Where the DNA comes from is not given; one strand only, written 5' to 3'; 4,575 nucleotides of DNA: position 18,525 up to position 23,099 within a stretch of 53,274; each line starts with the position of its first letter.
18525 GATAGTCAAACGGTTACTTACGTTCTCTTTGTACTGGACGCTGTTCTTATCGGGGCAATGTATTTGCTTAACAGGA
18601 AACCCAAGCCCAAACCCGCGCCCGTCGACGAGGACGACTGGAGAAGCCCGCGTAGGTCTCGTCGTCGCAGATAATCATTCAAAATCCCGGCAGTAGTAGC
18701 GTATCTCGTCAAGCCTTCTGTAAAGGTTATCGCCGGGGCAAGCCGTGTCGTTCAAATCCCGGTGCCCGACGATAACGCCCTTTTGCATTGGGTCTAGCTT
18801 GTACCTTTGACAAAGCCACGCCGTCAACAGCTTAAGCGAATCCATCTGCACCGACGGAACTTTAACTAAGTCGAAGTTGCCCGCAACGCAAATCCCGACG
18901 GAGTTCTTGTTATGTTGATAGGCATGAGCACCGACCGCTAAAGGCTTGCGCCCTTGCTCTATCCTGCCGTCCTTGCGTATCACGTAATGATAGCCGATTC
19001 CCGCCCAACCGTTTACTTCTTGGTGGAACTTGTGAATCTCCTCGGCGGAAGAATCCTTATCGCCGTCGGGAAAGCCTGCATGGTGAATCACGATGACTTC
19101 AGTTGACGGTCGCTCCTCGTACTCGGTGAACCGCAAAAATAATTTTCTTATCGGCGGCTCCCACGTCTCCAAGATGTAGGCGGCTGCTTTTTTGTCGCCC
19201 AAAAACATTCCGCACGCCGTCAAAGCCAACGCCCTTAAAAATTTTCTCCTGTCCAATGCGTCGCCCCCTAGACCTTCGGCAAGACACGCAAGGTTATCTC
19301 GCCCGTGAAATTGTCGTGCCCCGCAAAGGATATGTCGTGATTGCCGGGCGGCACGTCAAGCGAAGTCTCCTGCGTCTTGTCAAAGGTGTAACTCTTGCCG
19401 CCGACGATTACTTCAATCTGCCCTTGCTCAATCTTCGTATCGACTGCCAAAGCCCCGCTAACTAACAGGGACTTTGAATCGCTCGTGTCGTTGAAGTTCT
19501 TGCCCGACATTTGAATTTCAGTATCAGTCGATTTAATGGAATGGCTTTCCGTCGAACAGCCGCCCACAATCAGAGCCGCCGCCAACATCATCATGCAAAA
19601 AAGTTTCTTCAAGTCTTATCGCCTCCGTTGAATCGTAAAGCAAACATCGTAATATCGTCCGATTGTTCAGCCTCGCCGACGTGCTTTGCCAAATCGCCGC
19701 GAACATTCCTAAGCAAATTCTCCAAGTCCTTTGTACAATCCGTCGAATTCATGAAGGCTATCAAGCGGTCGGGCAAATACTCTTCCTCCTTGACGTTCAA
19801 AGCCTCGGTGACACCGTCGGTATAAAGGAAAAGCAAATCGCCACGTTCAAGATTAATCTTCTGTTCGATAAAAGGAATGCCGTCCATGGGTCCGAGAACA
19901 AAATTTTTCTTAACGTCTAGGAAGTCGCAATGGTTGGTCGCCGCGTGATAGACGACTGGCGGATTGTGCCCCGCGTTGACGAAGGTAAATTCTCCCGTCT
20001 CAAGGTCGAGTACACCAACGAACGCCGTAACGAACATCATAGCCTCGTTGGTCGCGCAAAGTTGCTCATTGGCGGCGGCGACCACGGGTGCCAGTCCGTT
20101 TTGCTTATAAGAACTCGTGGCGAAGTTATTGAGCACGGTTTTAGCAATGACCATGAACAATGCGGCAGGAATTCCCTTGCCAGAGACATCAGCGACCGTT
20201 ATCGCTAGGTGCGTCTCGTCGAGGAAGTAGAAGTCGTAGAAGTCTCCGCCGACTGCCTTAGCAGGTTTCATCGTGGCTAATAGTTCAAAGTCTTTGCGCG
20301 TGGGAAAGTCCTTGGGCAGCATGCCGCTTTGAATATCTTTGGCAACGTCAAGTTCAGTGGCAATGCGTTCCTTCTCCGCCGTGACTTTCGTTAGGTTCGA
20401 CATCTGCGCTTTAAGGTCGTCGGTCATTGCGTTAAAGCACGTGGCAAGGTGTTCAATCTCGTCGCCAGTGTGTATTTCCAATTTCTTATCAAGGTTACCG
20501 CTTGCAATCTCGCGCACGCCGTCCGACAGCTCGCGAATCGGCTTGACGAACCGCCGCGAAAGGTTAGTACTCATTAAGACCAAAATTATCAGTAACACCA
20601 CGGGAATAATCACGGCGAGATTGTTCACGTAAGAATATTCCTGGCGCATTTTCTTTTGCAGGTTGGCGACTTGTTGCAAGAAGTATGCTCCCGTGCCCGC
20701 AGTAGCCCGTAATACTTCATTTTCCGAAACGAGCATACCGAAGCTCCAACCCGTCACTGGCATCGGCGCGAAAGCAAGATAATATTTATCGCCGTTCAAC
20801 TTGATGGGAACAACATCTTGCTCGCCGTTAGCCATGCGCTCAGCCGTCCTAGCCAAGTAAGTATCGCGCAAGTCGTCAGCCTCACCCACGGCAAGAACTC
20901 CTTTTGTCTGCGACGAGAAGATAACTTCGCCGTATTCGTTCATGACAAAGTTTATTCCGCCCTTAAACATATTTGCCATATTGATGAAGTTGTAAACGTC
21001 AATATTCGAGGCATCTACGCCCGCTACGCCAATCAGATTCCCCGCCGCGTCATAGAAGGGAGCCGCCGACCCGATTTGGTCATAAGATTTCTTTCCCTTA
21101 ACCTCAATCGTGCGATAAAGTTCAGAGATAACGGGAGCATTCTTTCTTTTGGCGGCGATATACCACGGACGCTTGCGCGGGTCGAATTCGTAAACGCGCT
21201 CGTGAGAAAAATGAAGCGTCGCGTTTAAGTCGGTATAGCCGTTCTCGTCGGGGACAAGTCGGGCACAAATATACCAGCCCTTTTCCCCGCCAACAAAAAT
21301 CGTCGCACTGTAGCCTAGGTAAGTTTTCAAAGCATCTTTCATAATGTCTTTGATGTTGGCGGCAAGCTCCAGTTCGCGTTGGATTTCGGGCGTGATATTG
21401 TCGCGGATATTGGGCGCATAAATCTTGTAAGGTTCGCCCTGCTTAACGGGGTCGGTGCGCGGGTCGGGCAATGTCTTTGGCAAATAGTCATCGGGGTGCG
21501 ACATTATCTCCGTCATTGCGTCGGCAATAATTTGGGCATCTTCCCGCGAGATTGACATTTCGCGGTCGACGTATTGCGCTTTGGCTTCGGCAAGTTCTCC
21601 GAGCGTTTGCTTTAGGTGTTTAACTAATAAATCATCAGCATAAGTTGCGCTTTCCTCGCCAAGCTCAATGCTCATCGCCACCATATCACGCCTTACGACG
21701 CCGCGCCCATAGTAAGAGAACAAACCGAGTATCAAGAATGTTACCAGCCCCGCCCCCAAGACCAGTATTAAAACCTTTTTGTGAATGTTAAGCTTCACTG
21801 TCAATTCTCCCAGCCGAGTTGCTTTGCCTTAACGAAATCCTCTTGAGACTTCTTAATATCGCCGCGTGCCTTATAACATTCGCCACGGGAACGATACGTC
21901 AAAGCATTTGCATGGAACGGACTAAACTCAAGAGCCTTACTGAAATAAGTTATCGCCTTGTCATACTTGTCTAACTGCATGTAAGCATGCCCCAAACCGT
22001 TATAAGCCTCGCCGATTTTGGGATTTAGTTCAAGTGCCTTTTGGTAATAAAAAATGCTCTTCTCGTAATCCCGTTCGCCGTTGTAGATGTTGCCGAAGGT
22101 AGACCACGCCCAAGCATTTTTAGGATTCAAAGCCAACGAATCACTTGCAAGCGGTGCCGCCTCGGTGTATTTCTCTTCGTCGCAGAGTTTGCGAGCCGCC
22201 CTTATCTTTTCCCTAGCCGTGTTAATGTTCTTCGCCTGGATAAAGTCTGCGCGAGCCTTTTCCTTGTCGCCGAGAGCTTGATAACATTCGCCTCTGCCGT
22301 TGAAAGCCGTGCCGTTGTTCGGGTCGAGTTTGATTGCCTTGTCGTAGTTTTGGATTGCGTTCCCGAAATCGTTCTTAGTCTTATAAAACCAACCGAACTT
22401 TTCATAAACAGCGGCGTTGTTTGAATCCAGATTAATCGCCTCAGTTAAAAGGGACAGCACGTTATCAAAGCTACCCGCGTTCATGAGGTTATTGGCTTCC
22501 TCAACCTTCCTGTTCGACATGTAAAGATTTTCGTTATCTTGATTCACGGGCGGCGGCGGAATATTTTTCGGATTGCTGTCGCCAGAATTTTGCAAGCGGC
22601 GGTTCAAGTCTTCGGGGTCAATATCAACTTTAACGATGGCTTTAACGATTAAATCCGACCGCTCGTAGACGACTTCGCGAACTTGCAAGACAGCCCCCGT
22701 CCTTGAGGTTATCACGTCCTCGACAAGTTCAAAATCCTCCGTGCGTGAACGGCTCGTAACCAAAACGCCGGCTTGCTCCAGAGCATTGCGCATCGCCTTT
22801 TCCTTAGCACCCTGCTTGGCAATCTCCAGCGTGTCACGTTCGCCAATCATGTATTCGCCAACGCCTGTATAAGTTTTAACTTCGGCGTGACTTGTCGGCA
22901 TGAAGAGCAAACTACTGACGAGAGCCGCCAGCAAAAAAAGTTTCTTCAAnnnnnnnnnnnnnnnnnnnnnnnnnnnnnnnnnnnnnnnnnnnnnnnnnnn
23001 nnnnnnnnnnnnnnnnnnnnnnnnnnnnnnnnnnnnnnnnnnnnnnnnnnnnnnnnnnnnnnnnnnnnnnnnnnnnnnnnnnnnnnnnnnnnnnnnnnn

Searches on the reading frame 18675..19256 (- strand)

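Call 7: search_protein_families(library=pfam, proteins=[window:18675-19256:-], max_evalue=0.001)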
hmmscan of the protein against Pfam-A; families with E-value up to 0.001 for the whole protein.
window:18675-19256:- (193 aa): 1 family
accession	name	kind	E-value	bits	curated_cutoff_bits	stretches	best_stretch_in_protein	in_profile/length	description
PF01510.30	Amidase_2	-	3.4e-26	92.5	26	1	52-176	5-131/131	N-acetylmuramoyl-L-alanine amidase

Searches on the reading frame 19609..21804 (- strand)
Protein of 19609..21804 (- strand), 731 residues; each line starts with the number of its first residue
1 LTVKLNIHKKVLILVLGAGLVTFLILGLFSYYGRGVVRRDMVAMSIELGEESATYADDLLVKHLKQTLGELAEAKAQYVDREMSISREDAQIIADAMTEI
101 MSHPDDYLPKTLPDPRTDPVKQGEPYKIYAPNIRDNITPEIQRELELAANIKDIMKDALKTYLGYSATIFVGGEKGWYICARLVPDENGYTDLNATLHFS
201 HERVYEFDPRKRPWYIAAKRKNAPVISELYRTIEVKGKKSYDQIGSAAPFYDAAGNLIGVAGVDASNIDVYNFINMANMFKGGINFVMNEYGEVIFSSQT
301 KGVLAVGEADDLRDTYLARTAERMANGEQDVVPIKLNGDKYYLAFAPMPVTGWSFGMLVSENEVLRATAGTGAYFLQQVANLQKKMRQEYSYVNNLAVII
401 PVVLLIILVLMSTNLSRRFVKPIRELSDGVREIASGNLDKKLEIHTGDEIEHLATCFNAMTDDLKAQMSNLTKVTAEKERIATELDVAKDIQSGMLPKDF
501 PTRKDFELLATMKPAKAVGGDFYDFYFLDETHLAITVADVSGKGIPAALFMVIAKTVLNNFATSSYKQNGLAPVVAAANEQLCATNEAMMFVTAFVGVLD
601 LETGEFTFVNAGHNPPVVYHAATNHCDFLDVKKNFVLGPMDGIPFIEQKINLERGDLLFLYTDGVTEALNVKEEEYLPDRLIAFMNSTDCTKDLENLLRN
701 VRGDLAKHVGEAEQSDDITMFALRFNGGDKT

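Call 7: search_protein_families(library=pfam, proteins=[window:19609-21804:-], max_evalue=0.001)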
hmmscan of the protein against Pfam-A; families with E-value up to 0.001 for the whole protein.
window:19609-21804:- (731 aa): 4 families
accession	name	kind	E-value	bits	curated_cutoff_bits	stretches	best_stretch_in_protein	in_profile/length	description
PF07228.17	SpoIIE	-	1e-46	159.8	25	1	530-725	2-191/192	Stage II sporulation protein E (SpoIIE)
PF02743.24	dCache_1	-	6.2e-15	55.8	45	1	196-355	87-237/240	Cache domain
PF00672.30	HAMP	-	9.8e-15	55.1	25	1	415-465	2-52/53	HAMP domain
PF22673.2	MCP-like_PDC_1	-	4e-05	24.4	27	1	202-264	48-105/113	Methyl-accepting chemotaxis protein-like, first PDC sensor domain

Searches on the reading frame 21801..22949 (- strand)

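Call 7: search_protein_families(library=pfam, proteins=[window:21801-22949:-], max_evalue=0.001)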
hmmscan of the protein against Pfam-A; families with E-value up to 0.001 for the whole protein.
window:21801-22949:- (382 aa): 21 families
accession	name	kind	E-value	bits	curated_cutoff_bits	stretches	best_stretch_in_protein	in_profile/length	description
PF00515.34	TPR_1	-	1.5e-34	116.8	27.8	3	314-344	2-32/34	Tetratricopeptide repeat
PF07719.23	TPR_2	-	3.9e-31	105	27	2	314-344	2-32/34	Tetratricopeptide repeat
PF13181.12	TPR_8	-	1.2e-29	100.3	25.7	3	314-344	2-32/34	Tetratricopeptide repeat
PF13431.12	TPR_17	-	4e-26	89.5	24.4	2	301-333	1-33/34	Tetratricopeptide repeat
PF13414.12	TPR_11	-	4.3e-22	78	26.8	3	191-227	6-42/42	TPR repeat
PF13424.12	TPR_12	-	3.7e-21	75.5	30.1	1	313-373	3-69/77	Tetratricopeptide repeat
PF14559.12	TPR_19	-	1.6e-20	73.6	25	2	292-346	4-58/68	Tetratricopeptide repeat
PF13432.12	TPR_16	-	1.6e-16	60.9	32.7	2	292-346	10-64/65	Tetratricopeptide repeat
PF13428.12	TPR_14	-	2.3e-14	52.9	23.5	0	314-350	2-38/44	Tetratricopeptide repeat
PF01239.28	PPTA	-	8.5e-10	38.2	29.5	0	197-225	3-31/32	Protein prenyltransferase alpha subunit repeat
PF13176.12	TPR_7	-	9.4e-10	38.2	27.9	0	315-340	1-26/36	Tetratricopeptide repeat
PF25063.1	ARM_TT21_C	-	1.5e-09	38.4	35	1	252-344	102-195/209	Tetratricopeptide repeat protein 21 C-terminal ARM domain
PF13371.12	TPR_9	-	1.5e-09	38.2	35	0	189-255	5-71/73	Tetratricopeptide repeat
PF23914.1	TPR_CcmH_CycH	-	3.3e-09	37.2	42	0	234-311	71-153/158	Cytochrome c-type biogenesis protein H TPR domain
PF10373.15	EST1_DNA_bind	-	2.4e-07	31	22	0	300-340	3-43/282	Est1 DNA/RNA binding domain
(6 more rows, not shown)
